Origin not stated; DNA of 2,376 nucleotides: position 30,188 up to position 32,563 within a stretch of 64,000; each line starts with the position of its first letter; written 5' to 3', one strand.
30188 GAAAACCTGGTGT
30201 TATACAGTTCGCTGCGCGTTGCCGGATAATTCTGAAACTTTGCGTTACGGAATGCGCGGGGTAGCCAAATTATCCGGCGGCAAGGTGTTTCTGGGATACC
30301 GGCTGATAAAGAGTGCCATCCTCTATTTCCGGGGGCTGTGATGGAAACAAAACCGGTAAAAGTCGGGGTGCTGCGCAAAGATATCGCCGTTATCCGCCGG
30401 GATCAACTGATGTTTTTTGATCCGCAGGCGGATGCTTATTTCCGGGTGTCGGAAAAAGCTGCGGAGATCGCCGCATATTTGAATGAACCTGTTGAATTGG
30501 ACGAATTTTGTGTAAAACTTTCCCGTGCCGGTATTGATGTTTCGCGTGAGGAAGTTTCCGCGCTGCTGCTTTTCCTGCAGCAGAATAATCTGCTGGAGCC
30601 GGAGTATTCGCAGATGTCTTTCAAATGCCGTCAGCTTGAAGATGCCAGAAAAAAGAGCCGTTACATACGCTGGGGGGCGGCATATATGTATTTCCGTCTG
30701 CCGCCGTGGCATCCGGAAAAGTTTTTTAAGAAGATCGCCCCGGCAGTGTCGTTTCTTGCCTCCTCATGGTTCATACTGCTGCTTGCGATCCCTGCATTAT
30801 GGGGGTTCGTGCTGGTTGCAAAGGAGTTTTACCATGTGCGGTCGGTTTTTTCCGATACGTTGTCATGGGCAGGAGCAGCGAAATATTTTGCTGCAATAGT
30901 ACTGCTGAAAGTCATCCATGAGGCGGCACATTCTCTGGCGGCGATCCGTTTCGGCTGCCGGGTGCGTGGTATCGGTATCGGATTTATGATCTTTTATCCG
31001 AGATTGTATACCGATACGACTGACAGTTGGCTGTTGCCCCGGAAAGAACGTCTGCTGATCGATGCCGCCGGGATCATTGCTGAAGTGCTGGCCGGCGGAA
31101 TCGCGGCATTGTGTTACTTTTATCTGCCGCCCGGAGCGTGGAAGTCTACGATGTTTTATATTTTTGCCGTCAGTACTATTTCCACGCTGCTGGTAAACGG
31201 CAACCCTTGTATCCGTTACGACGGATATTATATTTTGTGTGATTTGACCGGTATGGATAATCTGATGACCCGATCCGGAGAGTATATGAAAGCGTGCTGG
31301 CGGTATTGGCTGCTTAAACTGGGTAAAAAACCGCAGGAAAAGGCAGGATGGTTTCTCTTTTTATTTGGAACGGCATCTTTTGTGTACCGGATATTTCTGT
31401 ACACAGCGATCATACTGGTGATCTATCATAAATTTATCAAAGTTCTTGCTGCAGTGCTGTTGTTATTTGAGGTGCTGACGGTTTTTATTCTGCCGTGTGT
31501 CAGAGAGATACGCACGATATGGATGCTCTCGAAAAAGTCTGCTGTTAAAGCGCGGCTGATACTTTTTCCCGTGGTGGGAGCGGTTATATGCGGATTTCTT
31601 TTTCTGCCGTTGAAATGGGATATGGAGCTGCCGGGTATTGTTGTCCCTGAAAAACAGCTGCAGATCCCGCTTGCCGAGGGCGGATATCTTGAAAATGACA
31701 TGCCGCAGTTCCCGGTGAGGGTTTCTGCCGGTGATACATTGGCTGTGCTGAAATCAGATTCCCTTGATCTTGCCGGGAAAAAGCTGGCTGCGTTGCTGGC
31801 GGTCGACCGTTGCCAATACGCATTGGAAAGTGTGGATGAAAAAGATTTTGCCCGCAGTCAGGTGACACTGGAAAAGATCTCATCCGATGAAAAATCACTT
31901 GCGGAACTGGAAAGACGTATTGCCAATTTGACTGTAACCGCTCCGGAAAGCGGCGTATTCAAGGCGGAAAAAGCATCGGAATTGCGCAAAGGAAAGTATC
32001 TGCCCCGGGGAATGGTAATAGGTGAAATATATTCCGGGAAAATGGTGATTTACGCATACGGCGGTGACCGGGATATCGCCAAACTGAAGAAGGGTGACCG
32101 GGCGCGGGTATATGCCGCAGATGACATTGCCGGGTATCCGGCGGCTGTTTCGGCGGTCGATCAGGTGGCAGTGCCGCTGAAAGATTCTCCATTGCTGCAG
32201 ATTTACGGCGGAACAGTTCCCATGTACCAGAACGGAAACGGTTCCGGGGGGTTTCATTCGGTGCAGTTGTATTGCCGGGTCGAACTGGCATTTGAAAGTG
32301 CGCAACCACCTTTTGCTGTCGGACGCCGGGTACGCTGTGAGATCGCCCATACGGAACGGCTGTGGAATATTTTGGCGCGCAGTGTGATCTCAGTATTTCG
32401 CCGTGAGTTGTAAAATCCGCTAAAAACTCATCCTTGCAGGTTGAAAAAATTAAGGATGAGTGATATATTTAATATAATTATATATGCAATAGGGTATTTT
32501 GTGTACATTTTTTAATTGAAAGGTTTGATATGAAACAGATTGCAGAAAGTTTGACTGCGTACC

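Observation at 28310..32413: GAF-like / PqqD-like / M50-protease membrane-fusion triad welded onto the 3' end of a T1SS-adhesin operon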

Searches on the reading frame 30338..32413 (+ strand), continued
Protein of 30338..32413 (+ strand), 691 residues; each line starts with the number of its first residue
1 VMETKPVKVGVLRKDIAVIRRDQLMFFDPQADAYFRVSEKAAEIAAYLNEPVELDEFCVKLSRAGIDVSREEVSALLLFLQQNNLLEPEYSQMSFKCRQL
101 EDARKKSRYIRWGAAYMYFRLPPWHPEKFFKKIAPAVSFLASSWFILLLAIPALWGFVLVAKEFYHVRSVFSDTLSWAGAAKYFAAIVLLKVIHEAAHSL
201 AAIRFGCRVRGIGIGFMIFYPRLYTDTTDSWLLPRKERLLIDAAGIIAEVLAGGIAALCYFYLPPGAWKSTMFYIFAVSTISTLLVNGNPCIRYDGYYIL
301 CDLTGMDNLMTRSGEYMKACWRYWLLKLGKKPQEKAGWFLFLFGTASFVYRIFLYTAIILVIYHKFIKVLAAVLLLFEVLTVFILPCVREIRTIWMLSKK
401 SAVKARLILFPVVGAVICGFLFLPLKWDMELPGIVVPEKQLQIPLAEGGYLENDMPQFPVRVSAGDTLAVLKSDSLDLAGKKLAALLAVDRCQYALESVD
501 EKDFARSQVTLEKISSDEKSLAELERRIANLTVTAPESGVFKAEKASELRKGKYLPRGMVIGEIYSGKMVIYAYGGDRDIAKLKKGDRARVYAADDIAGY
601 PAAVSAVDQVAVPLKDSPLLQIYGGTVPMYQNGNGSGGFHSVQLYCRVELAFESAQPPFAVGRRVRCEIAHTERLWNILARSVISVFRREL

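Call 46: search_protein_representatives(protein=window:30338-32410:+)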
Query: 691 residues. Proteins with E-value up to 0.001 (for the whole library): 10718; up to 1e-10: 6815; up to 1e-30: 2411. The best 150 are listed.
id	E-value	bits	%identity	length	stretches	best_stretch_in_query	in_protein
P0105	4.3e-193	659.7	47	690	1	6-691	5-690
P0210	7.7e-158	543.2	40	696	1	6-690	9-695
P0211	1.9e-151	522.1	47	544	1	146-690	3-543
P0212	7.0e-139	480.6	36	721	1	7-690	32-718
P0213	2.6e-133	462.2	36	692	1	8-689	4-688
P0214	1.6e-127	443.1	38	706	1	22-630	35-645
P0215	1.5e-124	433.2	58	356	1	25-365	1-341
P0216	2.5e-123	429.2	36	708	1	5-667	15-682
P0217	1.5e-116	406.8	35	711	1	21-690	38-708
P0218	1.2e-115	403.8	35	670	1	26-639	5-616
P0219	1.7e-114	400.0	33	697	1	21-645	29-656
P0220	7.1e-113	394.6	36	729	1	8-691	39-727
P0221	7.2e-112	391.3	47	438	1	4-392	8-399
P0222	1.6e-111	390.2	42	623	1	25-465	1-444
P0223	6.4e-111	388.2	34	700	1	23-628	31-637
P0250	3.7e-78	279.9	28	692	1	10-634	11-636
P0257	1.3e-71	258.3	28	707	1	24-667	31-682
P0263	5.8e-70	252.8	28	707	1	13-637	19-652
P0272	3.4e-68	247.0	29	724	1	25-690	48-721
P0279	9.1e-68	245.6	28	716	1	28-689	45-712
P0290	5.4e-67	243.0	29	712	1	25-663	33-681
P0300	3.7e-66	240.2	27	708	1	25-651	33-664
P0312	2.7e-65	237.4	26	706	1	27-661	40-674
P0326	6.5e-65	236.1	27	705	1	28-690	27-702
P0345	1.2e-63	232.0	26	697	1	27-632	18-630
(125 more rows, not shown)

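Call 48: list_cluster_members(proteins=[P0250, P0257, P0263, P0272, P0279, P0290, P0300, P0312, P0326, P0345])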
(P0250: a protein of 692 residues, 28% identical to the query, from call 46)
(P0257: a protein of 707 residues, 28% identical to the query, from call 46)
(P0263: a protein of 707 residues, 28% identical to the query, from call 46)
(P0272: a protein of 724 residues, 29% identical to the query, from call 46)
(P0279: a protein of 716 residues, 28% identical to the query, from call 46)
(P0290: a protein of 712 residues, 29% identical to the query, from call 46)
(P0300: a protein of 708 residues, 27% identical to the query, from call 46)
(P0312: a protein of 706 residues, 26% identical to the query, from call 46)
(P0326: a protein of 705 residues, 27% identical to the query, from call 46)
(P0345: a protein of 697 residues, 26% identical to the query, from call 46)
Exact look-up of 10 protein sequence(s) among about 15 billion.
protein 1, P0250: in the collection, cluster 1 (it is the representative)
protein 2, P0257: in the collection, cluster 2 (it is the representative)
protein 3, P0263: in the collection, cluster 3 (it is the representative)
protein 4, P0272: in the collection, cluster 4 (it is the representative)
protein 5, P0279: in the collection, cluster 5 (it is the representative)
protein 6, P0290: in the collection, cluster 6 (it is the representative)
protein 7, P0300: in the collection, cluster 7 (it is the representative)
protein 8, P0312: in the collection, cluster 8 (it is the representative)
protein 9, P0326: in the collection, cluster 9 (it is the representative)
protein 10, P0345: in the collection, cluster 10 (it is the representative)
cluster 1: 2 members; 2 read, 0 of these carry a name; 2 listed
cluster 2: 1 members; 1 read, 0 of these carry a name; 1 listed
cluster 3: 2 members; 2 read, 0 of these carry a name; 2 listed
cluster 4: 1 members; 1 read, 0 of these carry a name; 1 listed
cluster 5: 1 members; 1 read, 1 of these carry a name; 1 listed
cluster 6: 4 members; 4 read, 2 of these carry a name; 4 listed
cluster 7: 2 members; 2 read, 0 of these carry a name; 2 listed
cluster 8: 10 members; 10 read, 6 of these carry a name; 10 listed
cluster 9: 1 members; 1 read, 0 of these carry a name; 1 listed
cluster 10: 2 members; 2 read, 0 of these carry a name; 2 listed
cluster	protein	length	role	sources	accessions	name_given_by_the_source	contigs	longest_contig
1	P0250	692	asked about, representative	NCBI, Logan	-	-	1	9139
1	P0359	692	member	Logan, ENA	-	-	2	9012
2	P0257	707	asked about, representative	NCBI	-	-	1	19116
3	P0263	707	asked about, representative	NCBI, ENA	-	-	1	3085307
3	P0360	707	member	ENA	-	-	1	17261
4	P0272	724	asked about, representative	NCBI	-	-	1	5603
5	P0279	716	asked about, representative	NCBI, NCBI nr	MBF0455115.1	MAG: HlyD family efflux transporter periplasmic adaptor subunit [Magnetococcales ... | HlyD family efflux transporter periplasmic adaptor subunit [Magnetococcales bacterium]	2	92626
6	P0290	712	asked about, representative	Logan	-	-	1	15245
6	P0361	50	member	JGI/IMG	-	hypothetical protein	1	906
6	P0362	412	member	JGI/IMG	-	putative peptide zinc metalloprotease protein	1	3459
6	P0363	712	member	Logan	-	-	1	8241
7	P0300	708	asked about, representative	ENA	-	-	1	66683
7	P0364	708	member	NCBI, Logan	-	-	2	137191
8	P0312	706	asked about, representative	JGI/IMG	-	putative peptide zinc metalloprotease protein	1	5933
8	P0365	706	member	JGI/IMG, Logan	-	putative peptide zinc metalloprotease protein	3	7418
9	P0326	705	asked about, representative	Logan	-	-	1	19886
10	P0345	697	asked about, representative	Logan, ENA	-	-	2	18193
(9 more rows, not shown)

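Call 49: find_encoding_contigs(protein=P0263, flank=10000, max_places=2)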
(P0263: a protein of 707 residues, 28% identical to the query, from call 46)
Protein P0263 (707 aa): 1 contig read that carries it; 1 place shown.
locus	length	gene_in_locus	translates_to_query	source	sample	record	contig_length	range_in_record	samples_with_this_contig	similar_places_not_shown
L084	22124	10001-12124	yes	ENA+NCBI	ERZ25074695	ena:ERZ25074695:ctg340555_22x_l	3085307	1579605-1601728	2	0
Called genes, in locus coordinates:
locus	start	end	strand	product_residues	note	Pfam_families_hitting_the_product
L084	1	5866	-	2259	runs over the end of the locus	PF14252:DUF4347, PF24517:CBM96, PF00028:Cadherin (weak), PF17963:Big_9, PF24517:CBM96 (weak), PF00028:Cadherin (weak), PF17803:Cadherin_4 (weak), PF17963:Big_9 (weak), +2 more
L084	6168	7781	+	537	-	-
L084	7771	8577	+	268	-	-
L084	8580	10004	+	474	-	PF25973:BSH_CzcB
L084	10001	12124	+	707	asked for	PF02163:Peptidase_M50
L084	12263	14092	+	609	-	PF00009:GTP_EFTU, PF22042:EF-G_D2, PF03144:GTP_EFTU_D2, PF00679:EFG_C, PF21018:BipA_C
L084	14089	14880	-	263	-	PF13398:Peptidase_M50B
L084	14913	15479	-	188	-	PF00440:TetR_N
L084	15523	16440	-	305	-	PF10609:ParA (weak), PF01656:CbiA, PF09140:MipZ, PF13614:AAA_31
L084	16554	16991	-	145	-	PF07370:DUF1489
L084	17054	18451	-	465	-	PF03315:SDH_beta, PF03313:SDH_alpha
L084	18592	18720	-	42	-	-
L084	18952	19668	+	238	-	PF01757:Acyl_transf_3 (faint), PF07786:HGSNAT_cat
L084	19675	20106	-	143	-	PF00583:Acetyltransf_1, PF13673:Acetyltransf_10 (weak), PF13508:Acetyltransf_7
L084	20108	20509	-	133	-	PF00376:MerR, PF13411:MerR_1, PF09278:MerR-DNA-bind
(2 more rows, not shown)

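Call 50: find_encoding_contigs(protein=P0279, flank=10000, max_places=2)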
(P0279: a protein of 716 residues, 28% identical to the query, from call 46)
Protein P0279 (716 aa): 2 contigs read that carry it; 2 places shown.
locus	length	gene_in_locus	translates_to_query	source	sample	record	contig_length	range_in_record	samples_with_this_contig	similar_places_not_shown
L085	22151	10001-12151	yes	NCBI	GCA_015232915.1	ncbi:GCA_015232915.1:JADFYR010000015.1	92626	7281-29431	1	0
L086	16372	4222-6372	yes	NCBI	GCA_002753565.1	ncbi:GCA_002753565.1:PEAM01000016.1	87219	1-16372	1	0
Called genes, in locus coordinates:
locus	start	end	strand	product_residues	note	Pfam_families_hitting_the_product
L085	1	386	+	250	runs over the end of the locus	PF00994:MoCF_biosynth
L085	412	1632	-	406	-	-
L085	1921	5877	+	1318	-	PF14252:DUF4347, PF00656:Peptidase_C14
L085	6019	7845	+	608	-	PF02321:OEP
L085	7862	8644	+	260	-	PF25919:BSH_CusB (faint), PF25917:BSH_RND, PF25973:BSH_CzcB (faint)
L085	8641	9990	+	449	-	-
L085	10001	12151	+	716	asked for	PF02163:Peptidase_M50, PF25973:BSH_CzcB (weak)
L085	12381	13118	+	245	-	-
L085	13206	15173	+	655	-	PF05226:CHASE2, PF00211:Guanylate_cyc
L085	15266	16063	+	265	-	PF23023:Anti-Pycsar_Apyc1, PF00753:Lactamase_B, PF12706:Lactamase_B_2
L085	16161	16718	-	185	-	PF01814:Hemerythrin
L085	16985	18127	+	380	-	PF09925:DUF2157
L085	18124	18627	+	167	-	PF14345:GDYXXLXY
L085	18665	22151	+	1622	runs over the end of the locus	PF17970:bMG1, PF21142:A2M_bMG2, PF11974:bMG3, PF01835:MG2, PF17972:bMG5, PF17962:bMG6, PF07703:A2M_BRD, PF07678:TED_complement, +2 more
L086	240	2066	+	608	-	PF02321:OEP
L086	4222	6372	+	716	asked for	PF02163:Peptidase_M50, PF25973:BSH_CzcB (weak)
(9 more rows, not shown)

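Call 57: find_related_loci(query=A3, collection=metagenome_contigs, flank=10000)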
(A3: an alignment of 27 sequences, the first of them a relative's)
Query A3 (716 aa) in metagenome_contigs; peptide patterns used: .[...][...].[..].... (x = any residue, [..] = any of these).
600 stretches matched a pattern (row limit reached: there are more); 597 encode a relative of the query (tblastn E <= 1e-3); the best 80 are kept; 80 distinct loci.
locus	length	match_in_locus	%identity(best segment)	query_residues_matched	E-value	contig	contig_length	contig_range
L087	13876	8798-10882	40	23-716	2e-162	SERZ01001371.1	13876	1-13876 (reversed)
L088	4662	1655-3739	37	22-716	1e-161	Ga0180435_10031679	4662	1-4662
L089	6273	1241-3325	39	22-716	1e-158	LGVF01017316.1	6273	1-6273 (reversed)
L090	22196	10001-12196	39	7-716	3e-156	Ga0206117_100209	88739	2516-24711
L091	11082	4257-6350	41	22-716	2e-155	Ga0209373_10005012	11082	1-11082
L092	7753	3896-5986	38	22-716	9e-155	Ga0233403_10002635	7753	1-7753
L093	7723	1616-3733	37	10-715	6e-153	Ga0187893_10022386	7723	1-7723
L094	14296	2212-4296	38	22-716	4e-151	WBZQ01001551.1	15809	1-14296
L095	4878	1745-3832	36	22-716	1e-153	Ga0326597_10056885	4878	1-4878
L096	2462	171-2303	37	6-715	3e-159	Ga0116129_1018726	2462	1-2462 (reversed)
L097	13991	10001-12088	36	22-716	3e-148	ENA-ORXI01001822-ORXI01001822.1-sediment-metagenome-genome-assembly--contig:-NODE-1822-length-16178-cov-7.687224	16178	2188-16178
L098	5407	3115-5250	34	6-716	1e-149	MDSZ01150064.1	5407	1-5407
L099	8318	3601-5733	34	6-716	1e-147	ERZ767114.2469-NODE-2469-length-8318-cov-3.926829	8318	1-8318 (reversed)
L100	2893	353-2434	40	23-716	5e-156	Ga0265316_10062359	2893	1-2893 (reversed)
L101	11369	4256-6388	34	6-716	8e-148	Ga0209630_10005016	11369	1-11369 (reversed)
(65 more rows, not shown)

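Call 77: search_solved_structures(query=A3, max_evalue=1)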
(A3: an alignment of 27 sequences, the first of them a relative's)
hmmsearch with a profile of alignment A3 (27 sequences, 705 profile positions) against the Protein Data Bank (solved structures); distinct sequences matched with E-value up to 1: 84 (the best 60 are shown).
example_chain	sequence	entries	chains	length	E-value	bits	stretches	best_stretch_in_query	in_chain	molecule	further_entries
4dk1_A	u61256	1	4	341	5e-16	61.6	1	438-628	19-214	Putative MacA, Multidrug resistance protein mexA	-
8dck_C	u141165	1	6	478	2.3e-15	59.4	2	465-662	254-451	Membrane fusion protein (MFP) family protein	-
4dk0_A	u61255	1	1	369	5.6e-14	54.8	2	507-627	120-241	Putative MacA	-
4tko_B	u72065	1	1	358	1e-13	53.9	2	472-627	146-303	EmrA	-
3lnn_A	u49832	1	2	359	3.2e-12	48.9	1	441-619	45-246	Membrane fusion protein (MFP) heavy metal cation efflux ZneB (CzcB-like)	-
5xu0_A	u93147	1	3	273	2e-11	46.3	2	526-671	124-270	Membrane-fusion protein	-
8zar_A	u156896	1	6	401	5.4e-10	41.6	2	420-531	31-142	Multidrug export protein EmrA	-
3fpp_A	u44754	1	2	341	9.9e-10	40.7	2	509-621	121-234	Macrolide-specific efflux protein macA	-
5nik_D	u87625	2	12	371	1.2e-09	40.5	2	510-621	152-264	Macrolide export protein MacA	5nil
20yy_D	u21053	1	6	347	1.6e-09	40.1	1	441-623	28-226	Multidrug efflux RND transporter periplasmic adaptor subunit MexJ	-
9qgy_G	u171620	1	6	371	3.4e-09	39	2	499-620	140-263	Macrolide export protein MacA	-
8zal_A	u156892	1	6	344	4.2e-09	38.7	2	485-605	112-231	Multidrug export protein EmrA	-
4l8j_A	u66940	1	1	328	5.1e-09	38.4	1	442-603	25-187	Putative efflux transporter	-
6vej_P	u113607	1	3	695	8.9e-09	37.6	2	437-620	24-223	Probable Resistance-Nodulation-Cell Division (RND) efflux membrane fusion protein,Probable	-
5nen_A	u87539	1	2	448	9.1e-08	34.2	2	444-497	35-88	Lipase C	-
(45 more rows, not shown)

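Call 106: search_protein_families(library=pfam, alignment_id=A3, max_evalue=0.1)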
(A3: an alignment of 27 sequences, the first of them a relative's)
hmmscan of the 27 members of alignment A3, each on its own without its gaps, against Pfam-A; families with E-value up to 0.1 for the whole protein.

A. member 1, P0279 (716 aa): 4 families
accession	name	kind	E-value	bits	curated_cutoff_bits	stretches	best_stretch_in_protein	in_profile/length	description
PF13437.12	HlyD_3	-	6.6e-11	43.3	22.2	1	554-634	1-80/106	HlyD family secretion protein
PF02163.28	Peptidase_M50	-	1.4e-08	34.8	27.2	1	201-385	3-106/221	Peptidase family M50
PF16576.10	HlyD_D23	-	1.7e-07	31.2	30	1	464-633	21-187/214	Barrel-sandwich domain of CusB or HlyD membrane-fusion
PF13533.13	Biotin_lipoyl_2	-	9.1e-06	25.8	29.8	1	467-494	5-32/32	Biotin-lipoyl like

B. families by the number of members that match (of 27 scanned): 11 families
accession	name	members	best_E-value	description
PF02163.28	Peptidase_M50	27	1.6e-10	Peptidase family M50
PF13437.12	HlyD_3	26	1e-13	HlyD family secretion protein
PF16576.10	HlyD_D23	21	2.2e-15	Barrel-sandwich domain of CusB or HlyD membrane-fusion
PF13533.13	Biotin_lipoyl_2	14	4.7e-09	Biotin-lipoyl like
PF00364.28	Biotin_lipoyl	5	0.00049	Biotin-requiring enzyme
PF00358.26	PTS_EIIA_1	2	0.0032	phosphoenolpyruvate-dependent sugar phosphotransferase system, EIIA 1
PF05402.18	PqqD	1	6.9e-05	Coenzyme PQQ synthesis protein D (PqqD)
PF12700.13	HlyD_2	1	0.0067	HlyD family secretion protein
PF04612.17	T2SSM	1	0.0084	Type II secretion system (T2SS), protein M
PF19747.4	DUF6234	1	0.064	Family of unknown function (DUF6234)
PF02841.20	GBP_C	1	0.089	Guanylate-binding protein, C-terminal domain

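Call 107: search_protein_families(library=ncbifam, alignment_id=A3, max_evalue=0.01)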
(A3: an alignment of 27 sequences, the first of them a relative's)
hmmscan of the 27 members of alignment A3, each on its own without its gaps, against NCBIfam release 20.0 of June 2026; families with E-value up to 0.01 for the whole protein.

A. member 1, P0279 (716 aa): 8 families
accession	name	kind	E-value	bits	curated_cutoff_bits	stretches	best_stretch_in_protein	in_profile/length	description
NF041824.1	daptide_HExxH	equivalog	8.4e-45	153.5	300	1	75-405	49-362/379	daptide biosynthesis intramembrane metalloprotease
TIGR01730.1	RND_mfp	subfamily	2.4e-12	46.5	94.9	1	447-608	11-188/322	efflux RND transporter periplasmic adaptor subunit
NF058609.1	RiPP_HExxH_LiaK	equivalog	3.2e-07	30.3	225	1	196-329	89-219/246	YydH/LiaK family epipeptide maturation metalloprotease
TIGR00998.1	8a0101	subfamily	4e-07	29.3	390.8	0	459-522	39-102/334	EmrA/EmrK family multidrug efflux transporter periplasmic adaptor subunit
TIGR01843.1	type_I_hlyD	subfamily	6e-05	22.2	208.65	1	461-520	42-101/422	HlyD family type I secretion periplasmic adaptor subunit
NF007785.0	PRK10476.1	equivalog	0.00013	21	376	0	551-605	207-259/347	multidrug transporter subunit MdtN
TIGR03794.1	NHLM_micro_HlyD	equivalog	0.00071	18.6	156.2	1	457-518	53-114/421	NHLP bacteriocin system secretion protein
NF008606.0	PRK11578.1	equivalog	0.006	15.8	342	0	470-527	69-126/371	macrolide transporter subunit MacA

B. families by the number of members that match (of 27 scanned): 25 families
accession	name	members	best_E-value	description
NF041824.1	daptide_HExxH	27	2.4e-51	daptide biosynthesis intramembrane metalloprotease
TIGR01730.1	RND_mfp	27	2.5e-15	efflux RND transporter periplasmic adaptor subunit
NF058609.1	RiPP_HExxH_LiaK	22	3.5e-11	YydH/LiaK family epipeptide maturation metalloprotease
TIGR00998.1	8a0101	18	3.3e-09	EmrA/EmrK family multidrug efflux transporter periplasmic adaptor subunit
NF007785.0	PRK10476.1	17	4.3e-12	multidrug transporter subunit MdtN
TIGR01843.1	type_I_hlyD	17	6.2e-11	HlyD family type I secretion periplasmic adaptor subunit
TIGR03794.1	NHLM_micro_HlyD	14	8.3e-09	NHLP bacteriocin system secretion protein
TIGR00999.1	8a0102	13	8.3e-09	CzcB/NccB family metal efflux transporter periplasmic adaptor subunit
TIGR02971.1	heterocyst_DevB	9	8.2e-08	ABC exporter membrane fusion protein, DevB family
NF007850.1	PRK10559.1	8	4.2e-06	p-hydroxybenzoic acid efflux pump subunit AaeA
NF002939.0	PRK03598.1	7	2.2e-07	secretion protein HlyD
TIGR01000.1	bacteriocin_acc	3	6.1e-09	bacteriocin secretion accessory protein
TIGR00054.1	TIGR00054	3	0.002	RIP metalloprotease RseP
NF008589.1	PRK11556.1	1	4.6e-07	MdtA/MuxA family multidrug efflux RND transporter periplasmic adaptor subunit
TIGR03859.1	PQQ_PqqD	1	8e-05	pyrroloquinoline quinone biosynthesis peptide chaperone PqqD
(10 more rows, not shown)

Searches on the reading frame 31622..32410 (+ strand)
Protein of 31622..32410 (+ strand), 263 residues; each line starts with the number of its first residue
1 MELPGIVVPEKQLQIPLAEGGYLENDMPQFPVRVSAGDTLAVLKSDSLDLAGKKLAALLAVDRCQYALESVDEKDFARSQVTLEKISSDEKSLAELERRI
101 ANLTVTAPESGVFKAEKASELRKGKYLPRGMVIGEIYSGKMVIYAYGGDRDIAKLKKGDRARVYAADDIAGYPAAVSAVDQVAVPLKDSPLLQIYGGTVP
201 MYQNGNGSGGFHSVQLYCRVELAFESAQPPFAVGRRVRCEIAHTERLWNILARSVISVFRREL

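Call 6: search_protein_families(library=pfam, proteins=[window:31622-32410:+], max_evalue=10)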
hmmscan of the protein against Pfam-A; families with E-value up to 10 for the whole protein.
seq(263 aa): 1 family
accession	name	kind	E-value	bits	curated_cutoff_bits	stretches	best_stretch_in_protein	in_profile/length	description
PF16576.10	HlyD_D23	-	0.00044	20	30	1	33-163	41-167/214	Barrel-sandwich domain of CusB or HlyD membrane-fusion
